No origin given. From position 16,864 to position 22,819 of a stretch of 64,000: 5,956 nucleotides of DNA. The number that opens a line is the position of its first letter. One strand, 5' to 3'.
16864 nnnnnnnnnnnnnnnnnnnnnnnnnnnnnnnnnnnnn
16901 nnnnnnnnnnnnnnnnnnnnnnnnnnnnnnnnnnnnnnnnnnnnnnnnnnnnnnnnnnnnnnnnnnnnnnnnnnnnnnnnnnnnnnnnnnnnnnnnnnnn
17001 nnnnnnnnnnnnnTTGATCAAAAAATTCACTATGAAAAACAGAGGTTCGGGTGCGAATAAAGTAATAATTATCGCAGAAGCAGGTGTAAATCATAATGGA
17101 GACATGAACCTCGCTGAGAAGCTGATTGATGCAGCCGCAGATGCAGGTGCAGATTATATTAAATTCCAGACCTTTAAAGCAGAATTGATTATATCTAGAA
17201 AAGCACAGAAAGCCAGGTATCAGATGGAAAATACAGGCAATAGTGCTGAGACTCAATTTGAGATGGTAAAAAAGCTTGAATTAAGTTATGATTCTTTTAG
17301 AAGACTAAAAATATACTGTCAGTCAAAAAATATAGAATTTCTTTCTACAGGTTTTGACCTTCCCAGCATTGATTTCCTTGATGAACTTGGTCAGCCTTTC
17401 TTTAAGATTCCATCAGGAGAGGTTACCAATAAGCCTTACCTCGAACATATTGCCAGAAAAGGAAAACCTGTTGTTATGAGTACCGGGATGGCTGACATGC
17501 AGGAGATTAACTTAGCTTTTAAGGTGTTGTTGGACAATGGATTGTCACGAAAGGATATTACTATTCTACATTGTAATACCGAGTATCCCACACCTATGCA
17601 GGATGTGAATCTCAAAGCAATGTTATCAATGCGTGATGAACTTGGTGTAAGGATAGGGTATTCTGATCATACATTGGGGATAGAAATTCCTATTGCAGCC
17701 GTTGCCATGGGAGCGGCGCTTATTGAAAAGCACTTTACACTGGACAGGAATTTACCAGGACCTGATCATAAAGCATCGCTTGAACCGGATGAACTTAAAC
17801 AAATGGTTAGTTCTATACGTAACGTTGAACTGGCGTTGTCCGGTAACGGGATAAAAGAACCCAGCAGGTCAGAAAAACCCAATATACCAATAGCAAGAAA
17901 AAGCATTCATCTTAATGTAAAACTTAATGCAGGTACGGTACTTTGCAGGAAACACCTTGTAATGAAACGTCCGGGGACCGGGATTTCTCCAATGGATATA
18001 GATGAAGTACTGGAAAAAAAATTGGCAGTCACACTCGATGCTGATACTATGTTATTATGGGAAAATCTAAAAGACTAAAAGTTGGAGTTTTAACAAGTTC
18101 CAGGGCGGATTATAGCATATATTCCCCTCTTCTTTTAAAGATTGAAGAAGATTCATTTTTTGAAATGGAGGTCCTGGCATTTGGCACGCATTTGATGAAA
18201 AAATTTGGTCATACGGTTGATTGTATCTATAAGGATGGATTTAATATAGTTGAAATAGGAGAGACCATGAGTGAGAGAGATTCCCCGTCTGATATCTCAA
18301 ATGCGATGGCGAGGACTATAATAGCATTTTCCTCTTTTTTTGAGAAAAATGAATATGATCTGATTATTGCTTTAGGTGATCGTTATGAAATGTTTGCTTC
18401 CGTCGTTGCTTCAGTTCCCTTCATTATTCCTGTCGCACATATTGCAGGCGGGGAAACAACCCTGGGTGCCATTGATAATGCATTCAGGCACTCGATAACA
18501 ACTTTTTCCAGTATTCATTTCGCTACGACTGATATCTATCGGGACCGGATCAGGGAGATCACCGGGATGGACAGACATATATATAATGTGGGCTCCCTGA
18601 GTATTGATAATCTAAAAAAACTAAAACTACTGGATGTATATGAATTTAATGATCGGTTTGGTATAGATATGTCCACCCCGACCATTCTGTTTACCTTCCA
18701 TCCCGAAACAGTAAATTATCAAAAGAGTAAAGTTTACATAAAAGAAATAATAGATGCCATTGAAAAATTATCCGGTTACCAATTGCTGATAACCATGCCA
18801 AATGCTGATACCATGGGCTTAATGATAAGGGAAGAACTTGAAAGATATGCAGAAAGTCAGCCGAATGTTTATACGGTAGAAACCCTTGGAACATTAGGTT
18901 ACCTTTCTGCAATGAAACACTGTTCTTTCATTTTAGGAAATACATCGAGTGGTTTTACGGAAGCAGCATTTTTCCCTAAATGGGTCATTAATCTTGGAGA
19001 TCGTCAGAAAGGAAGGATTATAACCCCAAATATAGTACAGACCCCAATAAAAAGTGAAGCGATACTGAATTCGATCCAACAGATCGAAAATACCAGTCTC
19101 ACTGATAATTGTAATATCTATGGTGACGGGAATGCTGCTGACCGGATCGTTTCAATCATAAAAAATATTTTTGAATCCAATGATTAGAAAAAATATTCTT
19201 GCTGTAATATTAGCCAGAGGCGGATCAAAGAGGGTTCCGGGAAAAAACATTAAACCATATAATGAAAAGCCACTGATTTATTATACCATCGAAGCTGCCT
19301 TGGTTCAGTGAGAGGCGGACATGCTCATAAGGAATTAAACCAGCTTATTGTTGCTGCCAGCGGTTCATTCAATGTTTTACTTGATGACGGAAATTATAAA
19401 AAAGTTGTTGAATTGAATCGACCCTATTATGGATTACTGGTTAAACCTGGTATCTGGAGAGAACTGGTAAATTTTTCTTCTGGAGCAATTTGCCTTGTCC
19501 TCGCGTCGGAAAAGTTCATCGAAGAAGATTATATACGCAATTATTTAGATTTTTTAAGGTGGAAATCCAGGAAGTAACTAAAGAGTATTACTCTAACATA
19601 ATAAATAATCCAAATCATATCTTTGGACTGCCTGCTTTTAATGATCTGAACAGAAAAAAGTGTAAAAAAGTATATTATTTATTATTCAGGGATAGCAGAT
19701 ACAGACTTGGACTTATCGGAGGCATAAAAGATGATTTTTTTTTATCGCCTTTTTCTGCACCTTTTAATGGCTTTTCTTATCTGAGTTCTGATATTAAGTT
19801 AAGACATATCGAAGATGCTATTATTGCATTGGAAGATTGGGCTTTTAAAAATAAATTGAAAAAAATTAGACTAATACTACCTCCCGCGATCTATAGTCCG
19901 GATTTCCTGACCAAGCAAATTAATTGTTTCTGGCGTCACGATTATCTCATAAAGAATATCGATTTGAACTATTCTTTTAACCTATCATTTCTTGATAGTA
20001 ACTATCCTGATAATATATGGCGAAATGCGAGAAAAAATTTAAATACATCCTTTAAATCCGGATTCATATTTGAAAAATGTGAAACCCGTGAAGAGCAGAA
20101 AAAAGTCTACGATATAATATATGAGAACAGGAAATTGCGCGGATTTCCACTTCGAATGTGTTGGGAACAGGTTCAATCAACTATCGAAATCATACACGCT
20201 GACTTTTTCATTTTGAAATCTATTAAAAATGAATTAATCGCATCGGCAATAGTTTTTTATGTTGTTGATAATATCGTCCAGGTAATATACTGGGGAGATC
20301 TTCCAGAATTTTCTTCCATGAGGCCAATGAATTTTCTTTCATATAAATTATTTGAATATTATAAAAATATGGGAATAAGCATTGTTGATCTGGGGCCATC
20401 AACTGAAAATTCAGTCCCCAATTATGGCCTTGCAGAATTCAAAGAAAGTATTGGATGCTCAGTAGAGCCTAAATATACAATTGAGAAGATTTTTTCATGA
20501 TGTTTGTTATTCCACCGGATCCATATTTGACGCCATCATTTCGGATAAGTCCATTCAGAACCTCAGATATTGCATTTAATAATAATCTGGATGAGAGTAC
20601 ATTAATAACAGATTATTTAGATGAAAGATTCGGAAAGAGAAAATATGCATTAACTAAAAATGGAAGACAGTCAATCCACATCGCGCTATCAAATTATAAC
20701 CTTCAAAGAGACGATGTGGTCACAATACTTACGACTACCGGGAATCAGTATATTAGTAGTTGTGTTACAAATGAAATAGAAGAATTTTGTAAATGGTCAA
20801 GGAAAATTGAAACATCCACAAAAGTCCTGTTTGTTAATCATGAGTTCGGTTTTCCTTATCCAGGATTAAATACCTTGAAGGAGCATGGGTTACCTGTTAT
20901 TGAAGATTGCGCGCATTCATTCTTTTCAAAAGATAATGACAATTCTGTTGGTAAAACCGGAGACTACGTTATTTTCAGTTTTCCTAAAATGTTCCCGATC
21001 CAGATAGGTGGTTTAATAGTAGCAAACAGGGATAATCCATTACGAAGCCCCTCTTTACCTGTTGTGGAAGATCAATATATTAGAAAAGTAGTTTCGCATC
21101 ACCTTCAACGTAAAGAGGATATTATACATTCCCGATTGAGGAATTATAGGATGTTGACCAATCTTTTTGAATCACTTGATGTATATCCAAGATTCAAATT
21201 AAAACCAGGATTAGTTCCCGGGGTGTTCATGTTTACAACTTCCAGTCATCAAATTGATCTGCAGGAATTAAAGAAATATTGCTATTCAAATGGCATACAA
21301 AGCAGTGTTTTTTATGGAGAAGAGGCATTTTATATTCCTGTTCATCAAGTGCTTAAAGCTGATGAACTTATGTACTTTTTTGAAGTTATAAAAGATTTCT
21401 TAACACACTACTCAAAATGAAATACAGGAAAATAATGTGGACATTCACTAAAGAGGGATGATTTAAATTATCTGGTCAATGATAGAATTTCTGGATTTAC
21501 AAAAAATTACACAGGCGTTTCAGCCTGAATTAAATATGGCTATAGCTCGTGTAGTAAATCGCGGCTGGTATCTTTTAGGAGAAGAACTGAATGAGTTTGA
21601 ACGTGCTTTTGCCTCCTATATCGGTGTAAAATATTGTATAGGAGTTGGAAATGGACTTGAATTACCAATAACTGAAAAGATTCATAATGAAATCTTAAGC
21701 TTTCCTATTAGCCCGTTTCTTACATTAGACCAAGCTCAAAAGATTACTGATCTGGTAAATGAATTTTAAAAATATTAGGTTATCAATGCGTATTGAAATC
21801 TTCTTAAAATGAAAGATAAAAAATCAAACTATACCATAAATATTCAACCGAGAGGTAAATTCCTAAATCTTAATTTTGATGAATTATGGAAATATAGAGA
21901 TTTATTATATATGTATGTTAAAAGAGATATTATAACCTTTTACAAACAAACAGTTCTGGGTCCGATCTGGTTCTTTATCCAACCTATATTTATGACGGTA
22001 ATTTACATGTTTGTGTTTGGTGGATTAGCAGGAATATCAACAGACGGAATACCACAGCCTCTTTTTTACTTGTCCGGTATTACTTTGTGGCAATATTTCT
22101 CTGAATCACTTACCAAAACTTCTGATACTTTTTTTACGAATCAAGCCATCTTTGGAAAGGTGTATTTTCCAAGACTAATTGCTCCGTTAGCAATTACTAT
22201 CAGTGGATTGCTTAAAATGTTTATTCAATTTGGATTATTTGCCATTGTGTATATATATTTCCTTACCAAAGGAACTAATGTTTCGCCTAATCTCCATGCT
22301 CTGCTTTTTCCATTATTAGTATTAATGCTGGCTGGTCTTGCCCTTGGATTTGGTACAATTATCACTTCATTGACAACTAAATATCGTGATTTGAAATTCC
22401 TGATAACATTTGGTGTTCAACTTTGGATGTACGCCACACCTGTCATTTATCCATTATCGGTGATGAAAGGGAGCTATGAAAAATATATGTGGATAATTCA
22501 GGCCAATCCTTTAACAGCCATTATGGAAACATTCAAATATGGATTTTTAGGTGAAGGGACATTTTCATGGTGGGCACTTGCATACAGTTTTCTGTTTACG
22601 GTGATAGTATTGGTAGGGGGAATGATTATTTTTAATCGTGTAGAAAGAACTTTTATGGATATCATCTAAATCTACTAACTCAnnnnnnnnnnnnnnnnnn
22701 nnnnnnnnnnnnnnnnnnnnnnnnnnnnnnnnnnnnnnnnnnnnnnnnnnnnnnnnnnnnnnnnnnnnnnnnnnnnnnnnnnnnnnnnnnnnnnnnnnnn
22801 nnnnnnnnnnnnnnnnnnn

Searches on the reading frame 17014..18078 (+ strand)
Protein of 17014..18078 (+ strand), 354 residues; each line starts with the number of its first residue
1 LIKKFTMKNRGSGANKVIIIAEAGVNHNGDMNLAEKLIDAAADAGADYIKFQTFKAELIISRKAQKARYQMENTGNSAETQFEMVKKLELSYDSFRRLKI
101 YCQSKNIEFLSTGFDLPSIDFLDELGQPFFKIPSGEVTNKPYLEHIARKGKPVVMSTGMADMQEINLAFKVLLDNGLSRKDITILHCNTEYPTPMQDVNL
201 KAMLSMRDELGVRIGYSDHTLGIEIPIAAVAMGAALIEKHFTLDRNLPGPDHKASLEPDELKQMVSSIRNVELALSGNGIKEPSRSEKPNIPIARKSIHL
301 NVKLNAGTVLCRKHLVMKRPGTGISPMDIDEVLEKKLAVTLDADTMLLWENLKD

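Call 6: search_protein_families(library=pfam, proteins=[window:17014-18078:+], max_evalue=0.0001)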
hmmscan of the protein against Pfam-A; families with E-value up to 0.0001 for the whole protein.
window:17014-18078:+ (354 aa): 2 families
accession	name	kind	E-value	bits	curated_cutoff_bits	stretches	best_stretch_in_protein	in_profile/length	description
PF03102.20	NeuB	-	5.5e-99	331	22.1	1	37-276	1-237/241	NeuB family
PF08666.17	SAF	-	4.7e-05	24.3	21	1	298-353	4-63/63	SAF domain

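Call 18: search_protein_families(library=ncbifam, proteins=[window:17014-18078:+], max_evalue=0.00001)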
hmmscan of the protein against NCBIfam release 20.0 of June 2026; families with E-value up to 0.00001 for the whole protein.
window:17014-18078:+ (354 aa): 2 families
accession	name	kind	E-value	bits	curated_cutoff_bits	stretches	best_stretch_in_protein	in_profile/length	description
TIGR03569.1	NeuB_NnaB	equivalog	1e-143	478.3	399.65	1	18-346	2-328/329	N-acetylneuraminate synthase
TIGR03586.1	PseI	equivalog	7.4e-86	288.3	340.25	1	17-345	2-325/327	pseudaminic acid synthase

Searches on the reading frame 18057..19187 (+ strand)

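Call 6: search_protein_families(library=pfam, proteins=[window:18057-19187:+], max_evalue=0.0001)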
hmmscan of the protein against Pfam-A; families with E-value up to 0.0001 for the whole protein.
window:18057-19187:+ (376 aa): 1 family
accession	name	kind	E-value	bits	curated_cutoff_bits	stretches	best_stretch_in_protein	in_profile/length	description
PF02350.25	Epimerase_2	-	8.5e-70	235.8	30.6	1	28-369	2-347/347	UDP-N-acetylglucosamine 2-epimerase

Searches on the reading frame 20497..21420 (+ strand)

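Call 6: search_protein_families(library=pfam, proteins=[window:20497-21420:+], max_evalue=0.0001)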
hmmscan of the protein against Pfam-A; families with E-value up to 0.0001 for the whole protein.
window:20497-21420:+ (307 aa): 1 family
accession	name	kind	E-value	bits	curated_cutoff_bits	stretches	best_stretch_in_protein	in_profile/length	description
PF01041.23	DegT_DnrJ_EryC1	-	1.6e-13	51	19.8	1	103-179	108-189/360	DegT/DnrJ/EryC1/StrS aminotransferase family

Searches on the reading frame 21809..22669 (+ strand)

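Call 6: search_protein_families(library=pfam, proteins=[window:21809-22669:+], max_evalue=0.0001)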
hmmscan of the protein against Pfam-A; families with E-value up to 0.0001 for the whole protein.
window:21809-22669:+ (286 aa): 1 family
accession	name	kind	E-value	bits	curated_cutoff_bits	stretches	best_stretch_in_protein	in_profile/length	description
PF01061.29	ABC2_membrane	-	5.5e-18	65.7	26.9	1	34-246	4-210/211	ABC-2 type transporter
